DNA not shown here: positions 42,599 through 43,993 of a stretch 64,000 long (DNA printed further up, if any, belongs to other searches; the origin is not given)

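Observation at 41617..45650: AT-rich accessory island next to tRNA-Asp carrying a DUF262 plus HEPN gene pair: candidate uncharacterised defence or toxin system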

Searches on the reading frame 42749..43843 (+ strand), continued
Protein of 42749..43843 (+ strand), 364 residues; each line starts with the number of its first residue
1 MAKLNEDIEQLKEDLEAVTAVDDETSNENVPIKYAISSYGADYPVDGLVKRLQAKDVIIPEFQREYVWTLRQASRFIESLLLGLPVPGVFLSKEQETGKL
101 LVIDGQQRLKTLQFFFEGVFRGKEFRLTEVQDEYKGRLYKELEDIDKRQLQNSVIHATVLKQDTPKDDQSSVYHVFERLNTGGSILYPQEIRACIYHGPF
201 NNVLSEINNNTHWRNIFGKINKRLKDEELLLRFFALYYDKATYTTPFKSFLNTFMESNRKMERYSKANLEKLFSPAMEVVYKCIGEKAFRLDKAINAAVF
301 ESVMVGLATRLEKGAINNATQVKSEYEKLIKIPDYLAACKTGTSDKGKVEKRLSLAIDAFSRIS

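Call 87: get_annotated_region(hit=H41, flank=2000)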
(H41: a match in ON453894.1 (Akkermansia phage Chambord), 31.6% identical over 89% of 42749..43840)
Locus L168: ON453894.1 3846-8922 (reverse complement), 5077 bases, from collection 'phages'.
description: Akkermansia phage Chambord, partial genome.
organism: Akkermansia phage Chambord (NCBI taxid 2951966)
taxonomy: Viruses
host: Akkermansia muciniphila; source: feces; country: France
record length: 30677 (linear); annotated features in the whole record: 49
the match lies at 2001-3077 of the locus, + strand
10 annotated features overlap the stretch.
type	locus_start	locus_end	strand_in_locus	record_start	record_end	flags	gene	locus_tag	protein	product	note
CDS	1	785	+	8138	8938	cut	-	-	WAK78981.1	transcriptional repressor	rasttk_feature_creation_tool=/opt/patric-common/ runtime/bin/phanotate version 1.5.0; HHpred against PHROGS v3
CDS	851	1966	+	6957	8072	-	-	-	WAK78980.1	DNA methyltransferase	rasttk_feature_creation_tool=/opt/patric-common/ runtime/bin/phanotate version 1.5.0; HHpred against PHROGS v3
CDS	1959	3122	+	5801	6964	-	-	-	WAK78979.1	hypothetical protein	rasttk_feature_creation_tool=/opt/patric-common/ runtime/bin/phanotate version 1.5.0; ...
CDS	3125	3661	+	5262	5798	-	-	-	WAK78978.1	hypothetical protein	rasttk_feature_creation_tool=/opt/patric-common/ runtime/bin/phanotate version 1.5.0; ...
CDS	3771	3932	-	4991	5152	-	-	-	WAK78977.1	hypothetical protein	rasttk_feature_creation_tool=/opt/patric-common/ runtime/bin/phanotate version 1.5.0; ...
CDS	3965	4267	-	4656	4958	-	-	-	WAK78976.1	hypothetical protein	rasttk_feature_creation_tool=/opt/patric-common/ runtime/bin/phanotate version 1.5.0; ...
CDS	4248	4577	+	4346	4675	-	-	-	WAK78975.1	transcriptional repressor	rasttk_feature_creation_tool=/opt/patric-common/ runtime/bin/phanotate version 1.5.0; HHpred against PHROGS v3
CDS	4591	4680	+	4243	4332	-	-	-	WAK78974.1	hypothetical protein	rasttk_feature_creation_tool=/opt/patric-common/ runtime/bin/phanotate version 1.5.0; ...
CDS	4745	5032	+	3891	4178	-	-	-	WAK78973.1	hypothetical protein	rasttk_feature_creation_tool=/opt/patric-common/ runtime/bin/phanotate version 1.5.0; ...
CDS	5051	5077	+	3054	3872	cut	-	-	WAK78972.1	hypothetical protein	rasttk_feature_creation_tool=/opt/patric-common/ runtime/bin/phanotate version 1.5.0; ...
